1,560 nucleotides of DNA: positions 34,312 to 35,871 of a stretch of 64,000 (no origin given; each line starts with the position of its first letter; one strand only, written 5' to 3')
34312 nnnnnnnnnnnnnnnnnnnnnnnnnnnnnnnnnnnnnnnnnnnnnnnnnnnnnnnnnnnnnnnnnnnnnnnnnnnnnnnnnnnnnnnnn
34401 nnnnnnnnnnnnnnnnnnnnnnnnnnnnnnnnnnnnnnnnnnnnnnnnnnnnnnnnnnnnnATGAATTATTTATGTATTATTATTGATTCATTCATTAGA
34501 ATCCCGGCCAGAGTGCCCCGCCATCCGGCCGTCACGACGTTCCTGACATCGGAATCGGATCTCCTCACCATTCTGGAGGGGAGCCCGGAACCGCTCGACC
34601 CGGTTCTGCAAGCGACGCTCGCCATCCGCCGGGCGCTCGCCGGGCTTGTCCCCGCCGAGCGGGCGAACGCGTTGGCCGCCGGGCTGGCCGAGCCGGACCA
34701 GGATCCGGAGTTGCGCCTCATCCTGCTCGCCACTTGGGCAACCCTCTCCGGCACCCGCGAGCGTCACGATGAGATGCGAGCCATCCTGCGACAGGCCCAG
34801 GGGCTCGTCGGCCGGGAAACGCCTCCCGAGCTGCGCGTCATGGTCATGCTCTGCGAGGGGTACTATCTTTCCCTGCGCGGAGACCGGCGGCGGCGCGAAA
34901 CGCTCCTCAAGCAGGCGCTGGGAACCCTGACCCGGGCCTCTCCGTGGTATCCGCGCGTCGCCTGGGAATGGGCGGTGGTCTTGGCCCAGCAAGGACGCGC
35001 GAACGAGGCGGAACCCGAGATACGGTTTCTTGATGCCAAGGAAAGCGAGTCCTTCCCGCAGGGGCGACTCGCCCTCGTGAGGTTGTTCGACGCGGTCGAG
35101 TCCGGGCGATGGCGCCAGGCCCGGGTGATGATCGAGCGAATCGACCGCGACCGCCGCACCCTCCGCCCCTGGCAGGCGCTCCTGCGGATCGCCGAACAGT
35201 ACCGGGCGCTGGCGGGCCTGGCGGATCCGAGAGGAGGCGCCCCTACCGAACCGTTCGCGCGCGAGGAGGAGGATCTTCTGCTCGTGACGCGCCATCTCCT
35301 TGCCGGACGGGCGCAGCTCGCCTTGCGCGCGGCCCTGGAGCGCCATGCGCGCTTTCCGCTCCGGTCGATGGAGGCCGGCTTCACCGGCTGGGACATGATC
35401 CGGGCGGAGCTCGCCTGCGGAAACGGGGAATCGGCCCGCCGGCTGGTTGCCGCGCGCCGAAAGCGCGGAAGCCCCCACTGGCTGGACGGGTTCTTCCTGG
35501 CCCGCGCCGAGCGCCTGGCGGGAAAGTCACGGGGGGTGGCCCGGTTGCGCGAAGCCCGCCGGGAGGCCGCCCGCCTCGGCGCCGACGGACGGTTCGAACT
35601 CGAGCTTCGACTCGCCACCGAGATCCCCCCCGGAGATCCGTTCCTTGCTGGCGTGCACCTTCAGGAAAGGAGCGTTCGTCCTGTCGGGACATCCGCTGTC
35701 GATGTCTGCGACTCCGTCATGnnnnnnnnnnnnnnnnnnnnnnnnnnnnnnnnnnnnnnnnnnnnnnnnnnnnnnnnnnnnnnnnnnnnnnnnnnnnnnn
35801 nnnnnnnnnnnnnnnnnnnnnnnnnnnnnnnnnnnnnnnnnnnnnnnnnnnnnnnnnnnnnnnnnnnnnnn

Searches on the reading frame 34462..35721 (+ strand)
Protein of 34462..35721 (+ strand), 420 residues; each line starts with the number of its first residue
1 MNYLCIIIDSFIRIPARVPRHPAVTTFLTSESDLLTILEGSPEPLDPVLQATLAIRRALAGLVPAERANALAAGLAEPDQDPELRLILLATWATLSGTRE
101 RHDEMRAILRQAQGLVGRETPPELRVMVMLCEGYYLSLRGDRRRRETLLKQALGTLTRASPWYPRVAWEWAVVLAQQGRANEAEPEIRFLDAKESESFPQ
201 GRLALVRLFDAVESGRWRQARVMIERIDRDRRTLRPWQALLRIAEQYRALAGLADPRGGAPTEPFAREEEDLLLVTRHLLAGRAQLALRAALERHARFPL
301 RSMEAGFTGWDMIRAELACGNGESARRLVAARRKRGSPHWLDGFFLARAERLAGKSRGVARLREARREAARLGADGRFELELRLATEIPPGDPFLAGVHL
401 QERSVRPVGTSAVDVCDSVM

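Call 39: find_homologous_proteins(query=window:34462-35721:+, max_evalue=0.001)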
Query window:34462-35721:+ (420 aa): 1 proteins with E <= 0.001 among 8000 candidates.
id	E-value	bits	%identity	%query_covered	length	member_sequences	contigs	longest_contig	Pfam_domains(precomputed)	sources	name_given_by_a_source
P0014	9.8e-31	125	32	88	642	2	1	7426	PF00158.33,PF14532.13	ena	-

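Call 41: find_encoding_contigs(protein=P0014, flank=10000, max_places=3)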
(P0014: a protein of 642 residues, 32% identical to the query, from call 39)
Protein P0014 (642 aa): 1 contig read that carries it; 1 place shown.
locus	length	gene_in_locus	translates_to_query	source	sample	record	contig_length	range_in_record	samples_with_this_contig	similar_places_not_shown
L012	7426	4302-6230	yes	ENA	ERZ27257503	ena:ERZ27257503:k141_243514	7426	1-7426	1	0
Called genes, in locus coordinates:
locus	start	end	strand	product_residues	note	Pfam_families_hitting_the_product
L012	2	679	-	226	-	?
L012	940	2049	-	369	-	PF01073:3Beta_HSD, PF01370:Epimerase, PF02719:Polysacc_synt_2 (weak), PF04321:RmlD_sub_bind, PF05368:NmrA (weak), PF13460:NAD_binding_10, PF16363:GDP_Man_Dehyd, PF07993:NAD_binding_4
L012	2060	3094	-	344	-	-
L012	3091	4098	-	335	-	PF21926:FeeM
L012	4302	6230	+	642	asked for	PF00158:Sigma54_activat, PF14532:Sigma54_activ_2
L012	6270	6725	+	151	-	PF12840:HTH_20 (faint), PF08220:HTH_DeoR (weak)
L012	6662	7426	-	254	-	?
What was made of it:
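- Tried and rejected: The activator's N-terminal domain hits only one 32% relative in an unrelated context (calls 39, 41).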
